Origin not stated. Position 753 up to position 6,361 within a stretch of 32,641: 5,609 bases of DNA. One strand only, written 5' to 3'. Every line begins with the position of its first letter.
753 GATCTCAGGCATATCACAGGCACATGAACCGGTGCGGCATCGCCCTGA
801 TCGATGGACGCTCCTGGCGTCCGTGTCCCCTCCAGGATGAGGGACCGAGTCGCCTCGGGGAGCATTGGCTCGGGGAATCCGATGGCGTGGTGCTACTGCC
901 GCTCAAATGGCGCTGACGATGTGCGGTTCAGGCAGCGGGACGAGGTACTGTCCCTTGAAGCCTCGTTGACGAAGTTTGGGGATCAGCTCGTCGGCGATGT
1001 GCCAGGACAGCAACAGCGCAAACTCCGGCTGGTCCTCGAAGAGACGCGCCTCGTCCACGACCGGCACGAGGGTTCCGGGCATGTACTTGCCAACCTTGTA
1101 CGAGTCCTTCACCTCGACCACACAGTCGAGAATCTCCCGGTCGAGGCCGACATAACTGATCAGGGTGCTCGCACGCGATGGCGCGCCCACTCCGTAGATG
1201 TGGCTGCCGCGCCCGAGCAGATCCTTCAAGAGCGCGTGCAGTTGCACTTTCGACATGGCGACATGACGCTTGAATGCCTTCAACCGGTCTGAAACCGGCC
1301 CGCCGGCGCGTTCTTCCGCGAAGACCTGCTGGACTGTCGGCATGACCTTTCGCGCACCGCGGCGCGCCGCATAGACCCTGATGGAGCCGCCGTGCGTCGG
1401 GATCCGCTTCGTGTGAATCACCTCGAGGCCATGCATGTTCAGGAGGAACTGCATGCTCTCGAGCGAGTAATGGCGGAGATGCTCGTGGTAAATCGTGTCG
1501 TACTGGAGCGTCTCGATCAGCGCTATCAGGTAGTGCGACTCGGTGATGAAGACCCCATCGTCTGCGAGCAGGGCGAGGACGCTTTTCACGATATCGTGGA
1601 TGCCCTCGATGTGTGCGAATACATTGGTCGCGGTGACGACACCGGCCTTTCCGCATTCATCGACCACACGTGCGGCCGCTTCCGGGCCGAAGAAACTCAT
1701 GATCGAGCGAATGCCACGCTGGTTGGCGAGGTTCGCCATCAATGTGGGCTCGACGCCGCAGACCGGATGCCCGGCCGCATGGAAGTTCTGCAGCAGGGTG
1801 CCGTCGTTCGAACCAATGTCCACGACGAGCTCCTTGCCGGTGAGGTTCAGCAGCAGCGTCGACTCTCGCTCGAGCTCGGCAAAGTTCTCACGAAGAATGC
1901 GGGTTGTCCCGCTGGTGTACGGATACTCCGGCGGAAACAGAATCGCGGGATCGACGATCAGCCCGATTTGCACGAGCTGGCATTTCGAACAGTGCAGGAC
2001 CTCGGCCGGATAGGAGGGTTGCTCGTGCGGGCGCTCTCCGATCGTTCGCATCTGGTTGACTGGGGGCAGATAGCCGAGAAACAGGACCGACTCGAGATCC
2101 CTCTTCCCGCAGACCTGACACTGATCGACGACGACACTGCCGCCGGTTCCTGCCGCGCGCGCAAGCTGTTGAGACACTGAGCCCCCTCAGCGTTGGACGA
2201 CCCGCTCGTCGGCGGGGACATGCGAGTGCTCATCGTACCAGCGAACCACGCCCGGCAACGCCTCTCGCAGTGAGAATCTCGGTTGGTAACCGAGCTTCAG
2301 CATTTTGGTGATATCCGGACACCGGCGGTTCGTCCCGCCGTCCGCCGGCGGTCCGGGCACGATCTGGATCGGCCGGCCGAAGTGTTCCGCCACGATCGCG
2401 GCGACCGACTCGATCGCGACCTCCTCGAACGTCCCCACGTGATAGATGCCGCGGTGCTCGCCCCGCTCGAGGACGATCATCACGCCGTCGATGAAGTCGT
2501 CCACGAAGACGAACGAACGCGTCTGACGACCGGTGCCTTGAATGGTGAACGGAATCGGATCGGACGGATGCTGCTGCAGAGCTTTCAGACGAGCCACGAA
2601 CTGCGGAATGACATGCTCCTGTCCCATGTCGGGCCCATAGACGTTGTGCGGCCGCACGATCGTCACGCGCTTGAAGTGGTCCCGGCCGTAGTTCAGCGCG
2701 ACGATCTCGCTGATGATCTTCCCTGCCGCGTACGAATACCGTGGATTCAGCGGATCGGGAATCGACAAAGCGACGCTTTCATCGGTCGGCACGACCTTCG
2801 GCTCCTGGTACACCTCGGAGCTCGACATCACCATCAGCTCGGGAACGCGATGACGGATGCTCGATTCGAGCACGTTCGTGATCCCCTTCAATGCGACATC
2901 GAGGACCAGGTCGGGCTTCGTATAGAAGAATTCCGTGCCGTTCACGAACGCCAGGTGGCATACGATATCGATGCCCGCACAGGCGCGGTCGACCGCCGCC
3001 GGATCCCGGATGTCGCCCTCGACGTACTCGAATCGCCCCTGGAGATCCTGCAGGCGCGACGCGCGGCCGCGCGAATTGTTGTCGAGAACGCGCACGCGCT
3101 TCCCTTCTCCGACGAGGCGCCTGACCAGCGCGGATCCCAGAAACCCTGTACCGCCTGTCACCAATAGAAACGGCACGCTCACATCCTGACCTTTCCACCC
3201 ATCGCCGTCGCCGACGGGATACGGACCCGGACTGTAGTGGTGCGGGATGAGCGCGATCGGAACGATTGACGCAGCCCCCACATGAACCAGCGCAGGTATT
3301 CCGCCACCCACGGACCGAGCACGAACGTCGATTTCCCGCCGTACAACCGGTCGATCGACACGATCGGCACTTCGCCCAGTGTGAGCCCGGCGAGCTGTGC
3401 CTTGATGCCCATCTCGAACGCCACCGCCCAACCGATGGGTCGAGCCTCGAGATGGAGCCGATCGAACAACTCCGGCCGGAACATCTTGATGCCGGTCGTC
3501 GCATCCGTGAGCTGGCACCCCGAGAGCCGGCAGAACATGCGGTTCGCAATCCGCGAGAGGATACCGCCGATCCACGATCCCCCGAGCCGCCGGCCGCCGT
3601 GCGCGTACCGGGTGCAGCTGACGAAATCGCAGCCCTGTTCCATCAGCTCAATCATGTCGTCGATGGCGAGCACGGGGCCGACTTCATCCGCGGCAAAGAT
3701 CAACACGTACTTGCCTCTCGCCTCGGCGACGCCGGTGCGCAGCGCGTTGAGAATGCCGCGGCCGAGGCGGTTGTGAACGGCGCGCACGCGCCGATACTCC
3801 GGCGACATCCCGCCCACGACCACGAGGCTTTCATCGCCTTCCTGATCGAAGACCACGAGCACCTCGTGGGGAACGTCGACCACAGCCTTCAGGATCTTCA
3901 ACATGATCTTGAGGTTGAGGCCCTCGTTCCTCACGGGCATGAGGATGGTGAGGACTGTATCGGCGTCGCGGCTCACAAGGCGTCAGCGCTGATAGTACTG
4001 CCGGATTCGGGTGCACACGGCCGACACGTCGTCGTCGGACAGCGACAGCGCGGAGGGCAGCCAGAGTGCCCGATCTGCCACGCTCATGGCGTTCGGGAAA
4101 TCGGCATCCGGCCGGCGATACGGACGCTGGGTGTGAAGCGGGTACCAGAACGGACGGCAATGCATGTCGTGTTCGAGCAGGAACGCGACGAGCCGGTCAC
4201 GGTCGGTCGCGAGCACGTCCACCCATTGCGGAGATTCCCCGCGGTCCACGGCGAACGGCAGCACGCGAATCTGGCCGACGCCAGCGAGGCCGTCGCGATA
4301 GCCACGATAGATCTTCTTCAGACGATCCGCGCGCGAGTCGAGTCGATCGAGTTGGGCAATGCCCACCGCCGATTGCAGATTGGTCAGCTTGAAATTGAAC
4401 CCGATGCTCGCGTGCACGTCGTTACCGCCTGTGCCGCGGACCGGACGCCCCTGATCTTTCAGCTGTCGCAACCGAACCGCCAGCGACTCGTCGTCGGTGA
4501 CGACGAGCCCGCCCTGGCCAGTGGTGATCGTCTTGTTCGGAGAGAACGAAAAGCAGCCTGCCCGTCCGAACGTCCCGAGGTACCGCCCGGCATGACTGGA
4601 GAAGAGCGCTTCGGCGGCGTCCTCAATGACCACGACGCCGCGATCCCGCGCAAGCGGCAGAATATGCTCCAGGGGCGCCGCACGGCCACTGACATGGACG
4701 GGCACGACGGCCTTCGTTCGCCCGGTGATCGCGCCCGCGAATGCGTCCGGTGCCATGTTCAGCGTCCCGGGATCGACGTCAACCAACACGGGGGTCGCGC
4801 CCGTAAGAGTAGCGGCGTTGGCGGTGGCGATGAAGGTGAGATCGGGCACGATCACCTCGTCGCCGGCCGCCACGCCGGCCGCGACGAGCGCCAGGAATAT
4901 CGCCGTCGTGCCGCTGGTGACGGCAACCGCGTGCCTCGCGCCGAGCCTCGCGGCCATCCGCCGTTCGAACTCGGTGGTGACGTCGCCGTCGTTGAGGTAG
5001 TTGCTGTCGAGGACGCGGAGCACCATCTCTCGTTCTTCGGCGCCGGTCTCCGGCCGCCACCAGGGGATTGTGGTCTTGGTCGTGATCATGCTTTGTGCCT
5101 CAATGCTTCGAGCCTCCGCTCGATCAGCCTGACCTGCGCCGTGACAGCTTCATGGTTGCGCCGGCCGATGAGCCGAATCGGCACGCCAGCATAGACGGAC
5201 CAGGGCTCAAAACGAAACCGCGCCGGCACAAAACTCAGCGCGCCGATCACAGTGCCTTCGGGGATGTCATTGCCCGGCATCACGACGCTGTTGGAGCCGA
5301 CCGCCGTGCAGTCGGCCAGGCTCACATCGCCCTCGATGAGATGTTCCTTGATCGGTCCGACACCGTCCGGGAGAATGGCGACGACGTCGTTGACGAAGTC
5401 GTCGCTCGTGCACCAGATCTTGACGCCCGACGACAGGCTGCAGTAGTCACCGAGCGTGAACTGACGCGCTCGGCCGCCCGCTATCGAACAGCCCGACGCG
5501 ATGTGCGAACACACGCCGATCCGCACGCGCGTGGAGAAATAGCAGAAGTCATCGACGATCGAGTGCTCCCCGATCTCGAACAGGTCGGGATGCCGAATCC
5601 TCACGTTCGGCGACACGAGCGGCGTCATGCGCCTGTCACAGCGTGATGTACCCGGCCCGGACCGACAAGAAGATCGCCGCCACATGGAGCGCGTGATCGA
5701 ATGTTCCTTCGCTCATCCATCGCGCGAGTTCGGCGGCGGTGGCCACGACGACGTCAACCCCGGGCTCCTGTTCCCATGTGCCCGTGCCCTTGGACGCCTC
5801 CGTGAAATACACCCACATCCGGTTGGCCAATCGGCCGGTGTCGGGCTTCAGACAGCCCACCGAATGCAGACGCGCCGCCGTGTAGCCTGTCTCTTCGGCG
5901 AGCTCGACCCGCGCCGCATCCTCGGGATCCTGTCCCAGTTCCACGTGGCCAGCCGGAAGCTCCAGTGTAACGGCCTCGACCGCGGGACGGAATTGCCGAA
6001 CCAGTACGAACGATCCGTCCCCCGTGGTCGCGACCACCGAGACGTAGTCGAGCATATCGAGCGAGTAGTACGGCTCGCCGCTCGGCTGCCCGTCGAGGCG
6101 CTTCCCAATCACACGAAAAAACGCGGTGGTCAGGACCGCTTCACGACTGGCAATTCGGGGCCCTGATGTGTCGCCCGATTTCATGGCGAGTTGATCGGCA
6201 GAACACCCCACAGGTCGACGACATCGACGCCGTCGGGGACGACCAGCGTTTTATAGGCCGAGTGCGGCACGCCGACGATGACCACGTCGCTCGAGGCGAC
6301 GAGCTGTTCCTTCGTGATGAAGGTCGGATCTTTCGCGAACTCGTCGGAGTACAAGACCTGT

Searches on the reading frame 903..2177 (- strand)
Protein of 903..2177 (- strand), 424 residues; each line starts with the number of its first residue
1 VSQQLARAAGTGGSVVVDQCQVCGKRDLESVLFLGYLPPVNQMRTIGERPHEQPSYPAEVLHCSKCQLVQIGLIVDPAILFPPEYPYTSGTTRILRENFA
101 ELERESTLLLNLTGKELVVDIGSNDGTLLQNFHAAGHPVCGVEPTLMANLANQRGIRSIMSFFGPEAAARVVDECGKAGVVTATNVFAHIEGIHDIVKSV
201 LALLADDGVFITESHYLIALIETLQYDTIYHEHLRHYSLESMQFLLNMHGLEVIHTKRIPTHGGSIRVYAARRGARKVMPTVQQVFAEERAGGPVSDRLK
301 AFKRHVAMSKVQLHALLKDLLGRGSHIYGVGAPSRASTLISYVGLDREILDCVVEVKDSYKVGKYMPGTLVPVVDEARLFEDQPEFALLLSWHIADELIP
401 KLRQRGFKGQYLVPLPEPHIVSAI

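Call 21: search_protein_families(library=pfam, proteins=[window:903-2177:-], max_evalue=0.001)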
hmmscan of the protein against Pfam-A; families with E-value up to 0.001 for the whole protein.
window:903-2177:- (424 aa): 4 families
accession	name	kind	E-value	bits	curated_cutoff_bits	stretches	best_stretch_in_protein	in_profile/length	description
PF08484.17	Methyltransf_14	-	6.3e-37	127.3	23.5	1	260-416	1-160/160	C-methyltransferase C-terminal domain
PF13489.12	Methyltransf_23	-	1.2e-14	54.8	27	1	112-255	20-163/164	Methyltransferase domain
PF08421.16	Methyltransf_13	-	9e-14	51.8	31.3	1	20-81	1-62/62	Putative zinc binding domain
PF08242.18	Methyltransf_12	-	3.1e-05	25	30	1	119-210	1-98/98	Methyltransferase domain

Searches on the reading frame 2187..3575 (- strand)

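Call 21: search_protein_families(library=pfam, proteins=[window:2187-3575:-], max_evalue=0.001)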
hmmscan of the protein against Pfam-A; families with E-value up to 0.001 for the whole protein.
window:2187-3575:- (462 aa): 10 families
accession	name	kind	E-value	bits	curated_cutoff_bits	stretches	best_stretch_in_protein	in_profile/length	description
PF01370.27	Epimerase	-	4.2e-48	164.3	20.9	1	138-381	2-240/240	NAD dependent epimerase/dehydratase family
PF16363.11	GDP_Man_Dehyd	-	3.2e-34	119.3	27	1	138-438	1-327/332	GDP-mannose 4,6 dehydratase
PF01073.25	3Beta_HSD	-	8.5e-23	81.2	22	1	138-319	1-188/280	3-beta hydroxysteroid dehydrogenase/isomerase family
PF13460.12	NAD_binding_10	-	4.4e-10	40.1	27.2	1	141-260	1-107/184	NAD(P)H-binding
PF02719.21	Polysacc_synt_2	-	2.9e-09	37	20.2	1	137-398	1-246/293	Polysaccharide biosynthesis protein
PF07993.18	NAD_binding_4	-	8e-09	35.4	20.1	1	139-316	1-212/258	Male sterility protein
PF04321.23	RmlD_sub_bind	-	1.7e-07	31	27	1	137-401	3-233/287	RmlD substrate binding domain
PF00106.31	adh_short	-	2.1e-06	27.8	26.6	1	137-202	3-71/195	short chain dehydrogenase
PF08659.16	KR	-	9.8e-05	22.8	22.6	1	138-211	4-91/180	KR domain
PF05368.20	NmrA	-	0.00031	20.9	27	1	137-206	5-74/298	NmrA-like family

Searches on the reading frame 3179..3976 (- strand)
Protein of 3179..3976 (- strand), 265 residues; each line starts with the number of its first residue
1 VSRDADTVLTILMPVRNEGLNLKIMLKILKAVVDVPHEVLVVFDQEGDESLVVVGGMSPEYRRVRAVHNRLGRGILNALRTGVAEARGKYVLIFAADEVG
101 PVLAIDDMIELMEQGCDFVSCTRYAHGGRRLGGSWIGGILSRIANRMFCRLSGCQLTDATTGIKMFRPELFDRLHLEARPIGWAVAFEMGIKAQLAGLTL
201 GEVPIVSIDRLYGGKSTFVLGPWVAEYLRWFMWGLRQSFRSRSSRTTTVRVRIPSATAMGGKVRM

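Call 21: search_protein_families(library=pfam, proteins=[window:3179-3976:-], max_evalue=0.001)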
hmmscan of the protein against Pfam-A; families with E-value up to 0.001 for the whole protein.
window:3179-3976:- (265 aa): 1 family
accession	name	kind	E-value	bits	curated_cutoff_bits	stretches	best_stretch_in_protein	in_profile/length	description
PF00535.33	Glycos_transf_2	-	2.8e-16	60.3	23.3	1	10-173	1-166/168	Glycosyl transferase family 2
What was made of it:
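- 3179..3976 (-): Second GT2; candidate polyprenyl-phosphate sugar synthase. Pfam Glycos_transf_2 (call 21).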

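Call 72: search_protein_families(library=ncbifam, proteins=[window:3179-3976:-], max_evalue=0.00001)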
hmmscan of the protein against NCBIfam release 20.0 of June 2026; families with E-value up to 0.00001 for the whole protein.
window:3179-3976:- (265 aa): 7 families
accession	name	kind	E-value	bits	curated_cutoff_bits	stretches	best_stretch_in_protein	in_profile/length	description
TIGR04182.1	glyco_TIGR04182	equivalog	9.1e-08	31.8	325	1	39-214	18-197/293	S-layer glycoprotein N-glycosyltransferase AglJ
NF041391.1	DPhHxTase_Halo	equivalog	2.1e-07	30.1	375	1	67-210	48-186/213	dolichyl-phosphate hexose transferase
TIGR03937.1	PgaC_IcaA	equivalog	2.2e-07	30.2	422.3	1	7-119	45-157/407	poly-beta-1,6-N-acetyl-D-glucosamine synthase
NF047588.1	GlcsyltransPgfSStrep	equivalog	3.7e-07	29.7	500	1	9-166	3-159/308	glycosyltransferase PgfS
NF058614.1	PPMAGASynPpgS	equivalog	5.8e-07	29.1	370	1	11-188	4-179/226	polyprenyl-phospho-N-acetylgalactosaminyl synthase PpgS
NF007482.0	PRK10073.1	equivalog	6e-07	28.8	423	1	6-102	5-101/334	glycosyltransferase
NF007986.1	PRK10714.1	equivalog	2.8e-06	26.6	529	1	10-173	9-171/316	undecaprenyl-phosphate 4-deoxy-4-formamido-L-arabinose transferase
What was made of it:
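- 3179..3976 (-): Best NCBIfam hits are AglJ, dolichyl-phosphate hexose transferase, PpgS and ArnC, all far below their cutoffs (call 72).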

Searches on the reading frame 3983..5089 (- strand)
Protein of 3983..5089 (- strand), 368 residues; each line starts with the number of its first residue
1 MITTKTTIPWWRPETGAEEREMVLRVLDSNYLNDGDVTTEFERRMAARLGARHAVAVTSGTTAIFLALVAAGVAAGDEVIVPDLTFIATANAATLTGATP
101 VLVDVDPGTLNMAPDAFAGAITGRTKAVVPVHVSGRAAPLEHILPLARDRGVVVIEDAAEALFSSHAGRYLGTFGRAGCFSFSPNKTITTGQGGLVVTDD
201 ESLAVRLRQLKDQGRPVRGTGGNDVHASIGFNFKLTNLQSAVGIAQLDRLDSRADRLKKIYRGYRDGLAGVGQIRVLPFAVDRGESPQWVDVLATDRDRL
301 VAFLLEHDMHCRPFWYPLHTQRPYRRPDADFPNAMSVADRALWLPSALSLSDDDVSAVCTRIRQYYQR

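Call 21: search_protein_families(library=pfam, proteins=[window:3983-5089:-], max_evalue=0.001)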
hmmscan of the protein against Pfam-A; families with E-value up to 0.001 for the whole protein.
window:3983-5089:- (368 aa): 5 families
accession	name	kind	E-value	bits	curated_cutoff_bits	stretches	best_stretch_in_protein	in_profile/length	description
PF01041.23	DegT_DnrJ_EryC1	-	2.9e-103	346.3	19.8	1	15-362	3-359/360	DegT/DnrJ/EryC1/StrS aminotransferase family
PF00155.27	Aminotran_1_2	-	9.4e-09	35.3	19.7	1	34-159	40-187/361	Aminotransferase class I and II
PF00266.25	Aminotran_5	-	3e-06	26.9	21.5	1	40-164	47-182/371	Aminotransferase class-V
PF01212.27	Beta_elim_lyase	-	7.3e-06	25.9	27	1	28-221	25-234/288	Beta-eliminating lyase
PF01053.26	Cys_Met_Meta_PP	-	3.4e-05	23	27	1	38-157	54-173/381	Cys/Met metabolism PLP-dependent enzyme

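Call 72: search_protein_families(library=ncbifam, proteins=[window:3983-5089:-], max_evalue=0.00001)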
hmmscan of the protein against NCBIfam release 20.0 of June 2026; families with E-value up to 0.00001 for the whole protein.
window:3983-5089:- (368 aa): 19 families
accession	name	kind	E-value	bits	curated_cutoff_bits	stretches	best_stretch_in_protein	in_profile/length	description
TIGR04181.1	NHT_00031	hypoth_equivalog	2e-82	277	420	1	11-347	4-359/359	LegC family aminotransferase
TIGR03588.1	PseC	equivalog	1.9e-69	234.4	423.5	1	8-364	2-378/380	UDP-4-amino-4,6-dideoxy-N-acetyl-beta-L-altrosamine transaminase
TIGR04427.1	PLP_DesI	equivalog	1.3e-65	222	650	1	22-363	37-380/390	dTDP-4-dehydro-6-deoxyglucose aminotransferase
NF008658.2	PRK11658.1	equivalog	5.1e-64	216.3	631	1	7-364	4-375/379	UDP-4-amino-4-deoxy-L-arabinose aminotransferase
NF008687.0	PRK11706.1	equivalog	3.6e-59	200.4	375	1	8-366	2-374/375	dTDP-4-amino-4,6-dideoxygalactose transaminase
TIGR02379.1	ECA_wecE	subfamily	3.6e-49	167.5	434.85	1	8-366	2-375/376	dTDP-4-amino-4,6-dideoxy-D-glucose transaminase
NF011936.0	PRK15407.1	equivalog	1.4e-47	162.4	423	2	19-224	49-261/440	lipopolysaccharide biosynthesis protein RfbH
NF006569.0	PRK09082.1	subfamily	5.8e-10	38.8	420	1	37-129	76-168/386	methionine aminotransferase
NF004621.0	PRK05957.1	equivalog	7.2e-10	38.1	498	1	48-131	85-167/389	pyridoxal phosphate-dependent aminotransferase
NF041364.1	GntC_guanitoxin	equivalog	2.4e-09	36.6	415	1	54-158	62-174/356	guanitoxin biosynthesis PLP-dependent (S)-gamma-hydroxy-L-arginine cyclodehydratase GntC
NF005732.0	PRK07550.1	equivalog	7.7e-09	35.1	366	1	40-169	82-217/389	aminotransferase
NF006488.0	PRK08912.1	equivalog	1.4e-07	30.8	498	1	42-129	77-164/387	aminotransferase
NF005816.0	PRK07682.1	equivalog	3.2e-07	29.3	620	1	42-155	80-200/390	aminotransferase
NF002878.0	PRK03321.1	subfamily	3.6e-07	29.3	374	1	39-129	60-150/352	histidinol-phosphate transaminase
NF009079.0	PRK12414.1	subfamily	1.6e-06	27.4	481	1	41-155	79-199/384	methionine aminotransferase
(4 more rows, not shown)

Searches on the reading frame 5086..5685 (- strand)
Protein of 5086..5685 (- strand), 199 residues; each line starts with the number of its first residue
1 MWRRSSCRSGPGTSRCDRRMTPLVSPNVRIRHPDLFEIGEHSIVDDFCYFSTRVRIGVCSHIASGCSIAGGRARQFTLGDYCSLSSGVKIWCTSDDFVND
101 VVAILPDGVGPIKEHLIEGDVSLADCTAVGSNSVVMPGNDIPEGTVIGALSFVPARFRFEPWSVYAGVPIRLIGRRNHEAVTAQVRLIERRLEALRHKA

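Call 73: search_protein_families(library=pfam, proteins=[window:5086-5685:-], max_evalue=0.1)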
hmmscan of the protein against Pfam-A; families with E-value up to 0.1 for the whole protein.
window:5086-5685:- (199 aa): 1 family
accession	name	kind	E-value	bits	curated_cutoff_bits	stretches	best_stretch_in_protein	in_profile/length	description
PF00132.30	Hexapep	-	1.9e-08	34.1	27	1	38-70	4-36/36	Bacterial transferase hexapeptide (six repeats)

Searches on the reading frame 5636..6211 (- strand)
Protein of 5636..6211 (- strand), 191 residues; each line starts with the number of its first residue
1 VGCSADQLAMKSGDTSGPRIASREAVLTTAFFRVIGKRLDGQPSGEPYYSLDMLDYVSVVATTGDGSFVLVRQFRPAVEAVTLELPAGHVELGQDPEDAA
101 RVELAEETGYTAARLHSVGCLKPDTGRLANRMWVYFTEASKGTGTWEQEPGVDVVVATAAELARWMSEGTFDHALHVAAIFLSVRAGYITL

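Call 73: search_protein_families(library=pfam, proteins=[window:5636-6211:-], max_evalue=0.1)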
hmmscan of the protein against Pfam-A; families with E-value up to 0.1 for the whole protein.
window:5636-6211:- (191 aa): 3 families
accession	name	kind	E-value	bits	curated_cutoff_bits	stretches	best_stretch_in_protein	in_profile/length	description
PF00293.34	NUDIX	-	7.9e-14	52.2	21.1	1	57-162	6-118/134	NUDIX domain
PF19716.4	DUF6211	-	0.037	14.9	25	1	58-111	23-72/92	Family of unknown function (DUF6211)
PF20501.3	MbhE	-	0.038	14.5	27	1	50-83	60-93/98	MBH, subunit E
